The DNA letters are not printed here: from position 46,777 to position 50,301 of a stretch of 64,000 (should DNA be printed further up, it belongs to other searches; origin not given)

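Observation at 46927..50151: Omp85-family barrel whose periplasmic part is a HExxH...NEG metallopeptidase-like module plus PD40 propeller instead of POTRA domains; same operon array as tamB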

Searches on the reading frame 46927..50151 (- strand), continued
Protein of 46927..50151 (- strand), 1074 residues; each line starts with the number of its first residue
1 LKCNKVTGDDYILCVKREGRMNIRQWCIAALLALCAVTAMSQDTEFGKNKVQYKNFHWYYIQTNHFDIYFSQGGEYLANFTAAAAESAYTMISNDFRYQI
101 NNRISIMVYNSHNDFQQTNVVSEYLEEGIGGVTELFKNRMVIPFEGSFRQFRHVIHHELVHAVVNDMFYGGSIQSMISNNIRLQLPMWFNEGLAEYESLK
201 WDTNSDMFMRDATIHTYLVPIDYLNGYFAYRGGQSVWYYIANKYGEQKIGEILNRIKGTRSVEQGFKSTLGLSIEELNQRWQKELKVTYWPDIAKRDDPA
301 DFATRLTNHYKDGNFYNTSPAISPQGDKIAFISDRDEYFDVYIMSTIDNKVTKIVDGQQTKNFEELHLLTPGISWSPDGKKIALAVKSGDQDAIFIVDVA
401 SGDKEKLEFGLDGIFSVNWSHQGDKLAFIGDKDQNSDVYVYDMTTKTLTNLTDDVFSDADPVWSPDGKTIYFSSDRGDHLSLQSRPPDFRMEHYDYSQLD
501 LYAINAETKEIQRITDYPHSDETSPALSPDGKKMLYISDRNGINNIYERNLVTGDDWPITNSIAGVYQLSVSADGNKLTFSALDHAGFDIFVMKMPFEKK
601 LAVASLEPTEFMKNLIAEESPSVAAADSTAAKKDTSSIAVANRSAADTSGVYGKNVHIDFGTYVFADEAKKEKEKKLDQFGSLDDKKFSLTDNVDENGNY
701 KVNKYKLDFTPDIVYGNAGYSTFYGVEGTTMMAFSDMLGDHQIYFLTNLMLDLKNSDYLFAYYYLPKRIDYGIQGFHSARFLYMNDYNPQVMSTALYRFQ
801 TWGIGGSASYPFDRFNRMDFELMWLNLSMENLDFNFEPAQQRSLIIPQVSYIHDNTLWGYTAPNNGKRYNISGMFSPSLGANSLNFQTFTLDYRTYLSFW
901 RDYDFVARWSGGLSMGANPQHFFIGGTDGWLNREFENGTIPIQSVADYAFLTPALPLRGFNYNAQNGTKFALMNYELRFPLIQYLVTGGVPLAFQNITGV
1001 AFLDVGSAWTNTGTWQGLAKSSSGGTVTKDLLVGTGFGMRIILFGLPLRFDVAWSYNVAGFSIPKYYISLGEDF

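Call 13: find_encoding_contigs(protein=P0084, flank=10000, max_places=2)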
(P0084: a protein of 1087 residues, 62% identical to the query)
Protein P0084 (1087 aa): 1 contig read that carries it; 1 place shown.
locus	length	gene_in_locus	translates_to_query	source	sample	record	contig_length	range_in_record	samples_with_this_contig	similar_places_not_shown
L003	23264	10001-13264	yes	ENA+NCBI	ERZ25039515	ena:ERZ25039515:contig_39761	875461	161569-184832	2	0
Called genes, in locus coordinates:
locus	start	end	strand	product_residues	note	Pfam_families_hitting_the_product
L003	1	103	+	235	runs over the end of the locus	PF01553:Acyltransferase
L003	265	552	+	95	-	PF02686:GatC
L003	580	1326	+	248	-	PF02348:CTP_transf_3, PF12804:NTP_transf_3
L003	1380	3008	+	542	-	PF06418:CTP_synth_N, PF00117:GATase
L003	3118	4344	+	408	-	PF09992:NAGPA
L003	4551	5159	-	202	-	PF00873:ACR_tran, PF02355:SecD_SecF_C (weak)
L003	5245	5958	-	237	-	PF00873:ACR_tran (weak)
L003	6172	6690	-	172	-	-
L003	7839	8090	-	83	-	-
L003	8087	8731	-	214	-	-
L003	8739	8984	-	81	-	-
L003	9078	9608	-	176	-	-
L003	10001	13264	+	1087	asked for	PF13485:Peptidase_MA_2, PF26549:Tricorn_N (weak), PF26550:Tricorn_2nd, PF23381:Beta-prop_IFT122_1st (weak), PF25174:Beta-prop_THOC3, PF26549:Tricorn_N (weak), PF07676:PD40, PF26549:Tricorn_N (weak), +1 more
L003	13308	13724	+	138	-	-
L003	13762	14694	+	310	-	PF00106:adh_short, PF08659:KR, PF13561:adh_short_C2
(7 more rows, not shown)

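Call 16: find_related_loci(query=A1, collection=genome_contigs, flank=10000)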
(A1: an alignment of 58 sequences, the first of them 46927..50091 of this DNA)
Query A1 (1054 aa) in genome_contigs; peptide patterns used: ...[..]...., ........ (x = any residue, [..] = any of these).
599 stretches matched a pattern (row limit reached: there are more); 571 encode a relative of the query (tblastn E <= 1e-3); the best 80 are kept; 80 distinct loci.
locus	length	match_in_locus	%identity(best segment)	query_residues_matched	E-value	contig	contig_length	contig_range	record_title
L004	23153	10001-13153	72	1-1054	0e+0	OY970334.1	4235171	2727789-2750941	MAG: uncultured Bacteroidetes bacterium isolate MFD05512.bin.c.1 genome assembly, chromosome: 1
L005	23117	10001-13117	70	3-1054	0e+0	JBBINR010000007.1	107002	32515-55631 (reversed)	MAG: Ignavibacteriales bacterium isolate PGS172224_bin_260 NODE_125_length_107002_cov_1.55127, whole genome shotgun sequ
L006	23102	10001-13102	70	18-1054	0e+0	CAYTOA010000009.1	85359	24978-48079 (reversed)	MAG TPA_asm: uncultured Chitinophagaceae bacterium isolate binchicken_co241_368 genome assembly, contig: NODE_243_length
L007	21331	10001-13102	69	10-1054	0e+0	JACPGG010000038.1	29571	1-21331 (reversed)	MAG: Ignavibacteriales bacterium isolate NC_groundwater_381_Ag_B-0.1um_46_8 GD18-4_B1_scaffold_182529, whole genome shot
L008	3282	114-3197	69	8-1054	0e+0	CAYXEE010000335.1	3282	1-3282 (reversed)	MAG TPA_asm: uncultured Chitinophagaceae bacterium isolate SRP257756_co1_98 genome assembly, contig: NODE_28763_length_3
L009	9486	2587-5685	69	1-1054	0e+0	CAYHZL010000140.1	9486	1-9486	MAG TPA_asm: uncultured Chitinophagaceae bacterium isolate ERP119705_co16_460 genome assembly, contig: NODE_5778_length_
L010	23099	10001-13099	66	7-1054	0e+0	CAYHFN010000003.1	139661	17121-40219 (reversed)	MAG TPA_asm: uncultured Chitinophagaceae bacterium isolate ERP119702_co1_35 genome assembly, contig: NODE_57_length_1396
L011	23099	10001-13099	65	8-1054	0e+0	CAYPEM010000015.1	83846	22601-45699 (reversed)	MAG TPA_asm: uncultured Chitinophagaceae bacterium isolate SRP292972_co2_148 genome assembly, contig: NODE_240_length_83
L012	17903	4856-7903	67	21-1054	0e+0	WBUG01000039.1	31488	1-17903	MAG: Bacteroidetes bacterium isolate SB10 contig_767, whole genome shotgun sequence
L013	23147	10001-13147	63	4-1054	0e+0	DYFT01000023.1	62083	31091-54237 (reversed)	MAG TPA_asm: Ignavibacterium album isolate BE2011_53_18 Afr_mines_BE2011_192_length_62083_cov_8_475624, whole genome sho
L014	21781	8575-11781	61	3-1054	0e+0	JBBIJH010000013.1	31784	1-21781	MAG: Ignavibacteriales bacterium isolate QH2F170213_bin_158 NODE_1614_length_31784_cov_4.528696, whole genome shotgun se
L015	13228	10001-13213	61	1-1054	0e+0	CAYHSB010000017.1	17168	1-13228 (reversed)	MAG TPA_asm: uncultured Chitinophagales bacterium isolate ERP119705_co14_545 genome assembly, contig: NODE_3544_length_1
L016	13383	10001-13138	62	7-1054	0e+0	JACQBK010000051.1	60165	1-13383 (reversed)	MAG: Ignavibacteriales bacterium isolate NC_groundwater_940_Pr1_S-0.2um_46_57 Montesol18-Sp2_coassembly_scaffold_304518,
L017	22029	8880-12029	61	4-1054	0e+0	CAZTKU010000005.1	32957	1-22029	MAG TPA_asm: uncultured Ignavibacteriaceae bacterium isolate binchicken_co119_451 genome assembly, contig: NODE_1503_len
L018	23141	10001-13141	61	4-1054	0e+0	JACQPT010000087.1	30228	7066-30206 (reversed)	MAG: Ignavibacteriales bacterium isolate NC_groundwater_1314_Ag_S-0.2um_51_42 S_p2_S4_coassembly_k141_1454378, whole gen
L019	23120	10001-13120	61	4-1054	0e+0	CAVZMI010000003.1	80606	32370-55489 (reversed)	MAG: Ignavibacteriota bacterium isolate MFD04408.bin.2.180 genome assembly, contig: contig_112785, whole genome shotgun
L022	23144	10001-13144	59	1-1054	0e+0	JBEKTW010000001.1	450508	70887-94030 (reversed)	MAG: Bacteroidota bacterium isolate SPRUCE 567 SPRUCE_567_1, whole genome shotgun sequence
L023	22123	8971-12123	62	4-1054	0e+0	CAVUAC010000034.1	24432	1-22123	MAG: uncultured Bacteroidetes bacterium isolate MFD04408.bin.2.163 genome assembly, contig: contig_124141, whole genome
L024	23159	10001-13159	59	7-1054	0e+0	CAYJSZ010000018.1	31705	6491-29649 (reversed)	MAG TPA_asm: uncultured Ignavibacteriaceae bacterium isolate ERP125453_co1_265 genome assembly, contig: NODE_1161_length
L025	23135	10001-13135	59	3-1054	0e+0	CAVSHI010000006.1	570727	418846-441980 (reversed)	MAG: Ignavibacteriota bacterium isolate MFD01476.bin.1.124 genome assembly, contig: contig_68336, whole genome shotgun s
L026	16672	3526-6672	59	1-1054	0e+0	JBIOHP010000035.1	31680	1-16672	MAG: Bacteroidota bacterium isolate GcC11-5 k141_19418_length_31680_cov_93.9809, whole genome shotgun sequence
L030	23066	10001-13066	60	7-1054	0e+0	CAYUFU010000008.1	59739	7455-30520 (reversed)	MAG TPA_asm: uncultured Chitinophagales bacterium isolate binchicken_co274_268 genome assembly, contig: NODE_1314_length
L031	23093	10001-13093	60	19-1054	0e+0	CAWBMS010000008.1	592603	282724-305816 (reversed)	MAG: Ignavibacteriota bacterium isolate MFD01476.bin.2.45 genome assembly, contig: contig_28910, whole genome shotgun se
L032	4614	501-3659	58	4-1054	0e+0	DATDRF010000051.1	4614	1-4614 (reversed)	MAG TPA_asm: Bacteroidota bacterium isolate SMAG_U7970 k141_1146475, whole genome shotgun sequence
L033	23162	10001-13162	60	5-1054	0e+0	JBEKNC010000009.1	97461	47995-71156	MAG: Bacteroidota bacterium isolate SPRUCE 408 SPRUCE_408_9, whole genome shotgun sequence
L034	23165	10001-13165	58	4-1054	0e+0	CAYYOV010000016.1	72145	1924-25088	MAG TPA_asm: uncultured Ignavibacteriaceae bacterium isolate SRP287453_co1_258 genome assembly, contig: NODE_514_length_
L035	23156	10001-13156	63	2-1054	0e+0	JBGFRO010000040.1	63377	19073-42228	MAG: Bacteroidota bacterium isolate BA1A45.2019.Bin.33 NODE_630_length_63377_cov_12.338845, whole genome shotgun sequenc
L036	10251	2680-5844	59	1-1054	0e+0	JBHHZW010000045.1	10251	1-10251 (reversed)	MAG: Bacteroidota bacterium isolate K_3_bin.67 NODE_2550_length_10251_cov_5.237740, whole genome shotgun sequence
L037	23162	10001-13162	58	5-1054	0e+0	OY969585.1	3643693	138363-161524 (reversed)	MAG: Ignavibacteriota bacterium isolate MFD03726.bin.c.11 genome assembly, chromosome: 1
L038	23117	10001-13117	57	7-1054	0e+0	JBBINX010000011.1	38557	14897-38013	MAG: Ignavibacteriales bacterium isolate PGF172224_bin_266 NODE_487_length_38557_cov_5.204743, whole genome shotgun sequ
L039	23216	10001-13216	57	3-1054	0e+0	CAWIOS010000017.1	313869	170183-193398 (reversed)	MAG: Ignavibacteriota bacterium isolate MFD01476.bin.1.169 genome assembly, contig: contig_58779, whole genome shotgun s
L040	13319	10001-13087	58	22-1054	0e+0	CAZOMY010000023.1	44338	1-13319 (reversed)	MAG TPA_asm: uncultured Ignavibacteriaceae bacterium isolate binchicken_co107_246 genome assembly, contig: NODE_2127_len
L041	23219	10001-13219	57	3-1054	0e+0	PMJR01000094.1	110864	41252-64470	MAG: Ignavibacteriae bacterium isolate fen_1276 73.20120600_E2D.49_contig_11658, whole genome shotgun sequence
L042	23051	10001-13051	59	25-1054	0e+0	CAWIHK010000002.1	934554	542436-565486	MAG: Ignavibacteriota bacterium isolate MFD03726.bin.1.201 genome assembly, contig: contig_80013, whole genome shotgun s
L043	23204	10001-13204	57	18-1054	0e+0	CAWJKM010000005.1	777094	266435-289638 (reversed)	MAG: Ignavibacteriota bacterium isolate MFD05942.bin.1.94 genome assembly, contig: contig_23995, whole genome shotgun se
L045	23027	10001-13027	59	20-1054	0e+0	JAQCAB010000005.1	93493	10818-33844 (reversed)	MAG: Bacteroidetes bacterium isolate casp150-mb.87 NODE_520_length_93493_cov_0.165450, whole genome shotgun sequence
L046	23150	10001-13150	57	9-1054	0e+0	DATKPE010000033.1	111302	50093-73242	MAG TPA_asm: Bacteroidota bacterium isolate SMAG_U14783 k141_2824371, whole genome shotgun sequence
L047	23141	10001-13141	58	12-1054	0e+0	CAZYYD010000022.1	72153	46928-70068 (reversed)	MAG TPA_asm: uncultured Ignavibacteriaceae bacterium isolate SRP178699_co1_24 genome assembly, contig: NODE_270_length_7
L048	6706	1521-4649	58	7-1054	0e+0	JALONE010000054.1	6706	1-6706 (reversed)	MAG: Bacteroidetes bacterium isolate Prado069 scaffold_25277, whole genome shotgun sequence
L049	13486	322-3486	59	3-1054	0e+0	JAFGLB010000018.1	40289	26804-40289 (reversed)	MAG: Bacteroidetes bacterium isolate Zod_Metabat.377 k87_877974, whole genome shotgun sequence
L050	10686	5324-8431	66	1-1054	0e+0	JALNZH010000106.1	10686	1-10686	MAG: Bacteroidetes bacterium isolate SO_2017_GW3 bin 7 scaffold_3079_c1_OW296A_2017, whole genome shotgun sequence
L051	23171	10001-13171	56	4-1054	0e+0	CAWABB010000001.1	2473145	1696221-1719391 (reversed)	MAG: uncultured Ignavibacteria bacterium isolate MFD05942.bin.1.109 genome assembly, contig: contig_10081, whole genome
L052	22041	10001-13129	56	7-1054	0e+0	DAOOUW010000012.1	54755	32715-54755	MAG TPA_asm: Bacteroidota bacterium isolate AMR_MDS_2457 NODE_367_length_54755_cov_16.321261, whole genome shotgun seque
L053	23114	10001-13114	56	1-1054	0e+0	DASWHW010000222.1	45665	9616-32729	MAG TPA_asm: Bacteroidota bacterium isolate SMAG_U2852 k141_3298193, whole genome shotgun sequence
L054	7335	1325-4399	57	7-1054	0e+0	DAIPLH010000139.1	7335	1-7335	MAG TPA_asm: Bacteroidota bacterium isolate CTOTU25968 NODE_3815_length_7335_cov_4.144918, whole genome shotgun sequence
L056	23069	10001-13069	57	8-1054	0e+0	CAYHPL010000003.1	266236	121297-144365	MAG TPA_asm: uncultured Chitinophagales bacterium isolate ERP119705_co15_15 genome assembly, contig: NODE_11_length_2662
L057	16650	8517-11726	58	3-1054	0e+0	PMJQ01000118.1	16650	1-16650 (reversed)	MAG: Ignavibacteriae bacterium isolate fen_1277 73.20120600_E2D.52_contig_105414, whole genome shotgun sequence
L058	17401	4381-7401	56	22-1054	0e+0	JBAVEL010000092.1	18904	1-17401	MAG: Bacteroidota bacterium isolate MFD04262_ilm_asm_bin6 k127_215269, whole genome shotgun sequence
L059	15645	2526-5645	57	7-1054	0e+0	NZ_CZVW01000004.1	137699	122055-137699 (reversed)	Candidatus Chrysopegis kryptomonas strain JGI-23, whole genome shotgun sequence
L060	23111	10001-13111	57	10-1054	0e+0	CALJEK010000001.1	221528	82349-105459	MAG: Candidatus Kryptonia bacterium isolate S1_Bin_METABAT__339_1 genome assembly, contig: c_000000791989, whole genome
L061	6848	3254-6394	56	1-1054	0e+0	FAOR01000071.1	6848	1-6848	bacterium JGI-2 genome assembly JGI assembly, contig JGI2_Kryptonium_JGI_2_Jinze_NODE_1881_len_6848_cov_2_89689_ID_3761.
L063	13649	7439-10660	55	4-1054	0e+0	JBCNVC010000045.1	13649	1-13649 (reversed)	MAG: Candidatus Kryptonium sp. isolate DT_Bin_37 contig45, whole genome shotgun sequence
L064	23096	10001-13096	56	11-1054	0e+0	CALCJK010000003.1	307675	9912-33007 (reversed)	MAG: uncultured bacterium isolate H1_Bin_METABAT__173_sub_1 genome assembly, contig: c_000000138099, whole genome shotgu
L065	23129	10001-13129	55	7-1054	0e+0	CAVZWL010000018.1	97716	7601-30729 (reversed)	MAG: Ignavibacteriota bacterium isolate MFD01476.bin.2.1 genome assembly, contig: contig_46344, whole genome shotgun seq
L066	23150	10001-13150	55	3-1054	0e+0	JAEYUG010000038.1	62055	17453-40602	MAG: Bacteroidetes bacterium isolate OH_CBlB_161 k127_108637, whole genome shotgun sequence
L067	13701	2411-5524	54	25-1054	0e+0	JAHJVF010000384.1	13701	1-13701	MAG: Bacteroidetes bacterium isolate OSL_B.mb.4 OSL_B.mb.4_k141_64560, whole genome shotgun sequence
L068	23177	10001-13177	58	7-1054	0e+0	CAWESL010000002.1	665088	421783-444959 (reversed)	MAG: Ignavibacteriota bacterium isolate MFD01872.bin.1.311 genome assembly, contig: contig_101225, whole genome shotgun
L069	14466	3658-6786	55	25-1054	0e+0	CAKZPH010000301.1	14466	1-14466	MAG TPA_asm: uncultured Ignavibacteriales bacterium isolate SRR5214706_bin.46_CONCOCT_v1.1_MAG genome assembly, contig:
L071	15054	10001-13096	66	7-1054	0e+0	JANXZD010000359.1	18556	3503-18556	MAG: Bacteroidetes bacterium isolate GL140_4_metabat_238_sub GL140_4_k141_188044, whole genome shotgun sequence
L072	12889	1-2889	58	94-1054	0e+0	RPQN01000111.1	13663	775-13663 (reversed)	MAG: Ignavibacteriae bacterium isolate metabat2.334 metabat2.334_Contig_544725, whole genome shotgun sequence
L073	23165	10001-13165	53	3-1054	0e+0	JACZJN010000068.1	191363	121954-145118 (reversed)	MAG: Bacteroidetes bacterium isolate MAG20 bacteria_1_contig_461843, whole genome shotgun sequence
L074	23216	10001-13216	53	2-1054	0e+0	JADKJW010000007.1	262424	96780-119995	MAG: Ignavibacteria bacterium isolate Vibo_18-Q3-R45-57_BATAC.435 tig00004363-10-2618080, whole genome shotgun sequence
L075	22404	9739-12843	53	18-1054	0e+0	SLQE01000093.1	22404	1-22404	MAG: Bacteroidetes bacterium isolate CSSed165cm_521R1 CSSed16-5cm-5043, whole genome shotgun sequence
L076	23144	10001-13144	53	14-1054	0e+0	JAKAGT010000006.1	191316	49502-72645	MAG: Bacteroidetes bacterium isolate WY2.bin60 NODE_75_length_191316_cov_6.726344, whole genome shotgun sequence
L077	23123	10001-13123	54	25-1054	0e+0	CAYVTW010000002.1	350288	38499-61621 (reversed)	MAG TPA_asm: uncultured Ignavibacterium sp. isolate binchicken_co40_69 genome assembly, contig: NODE_25_length_350288_co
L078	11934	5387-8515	53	16-1054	0e+0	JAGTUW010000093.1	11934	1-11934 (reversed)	MAG: Bacteroidetes bacterium isolate SH-MAG12 SH-MAG12_contig_000093, whole genome shotgun sequence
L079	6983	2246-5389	53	4-1054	0e+0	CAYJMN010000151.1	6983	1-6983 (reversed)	MAG TPA_asm: uncultured Chromatiales bacterium isolate ERP124720_co1_202 genome assembly, contig: NODE_12070_length_6983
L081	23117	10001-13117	54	7-1054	0e+0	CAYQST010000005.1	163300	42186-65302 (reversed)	MAG TPA_asm: uncultured Chromatiales bacterium isolate SRP220891_co1_495 genome assembly, contig: NODE_95_length_163300_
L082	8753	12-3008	54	53-1054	0e+0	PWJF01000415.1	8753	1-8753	MAG: Ignavibacteriales bacterium isolate CSSed10_136R1 CS-Sed10-C22768, whole genome shotgun sequence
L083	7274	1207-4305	52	3-1054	0e+0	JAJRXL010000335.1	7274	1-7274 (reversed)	MAG: Bacteroidetes bacterium isolate Dive96_bin3.154 k141_2852631, whole genome shotgun sequence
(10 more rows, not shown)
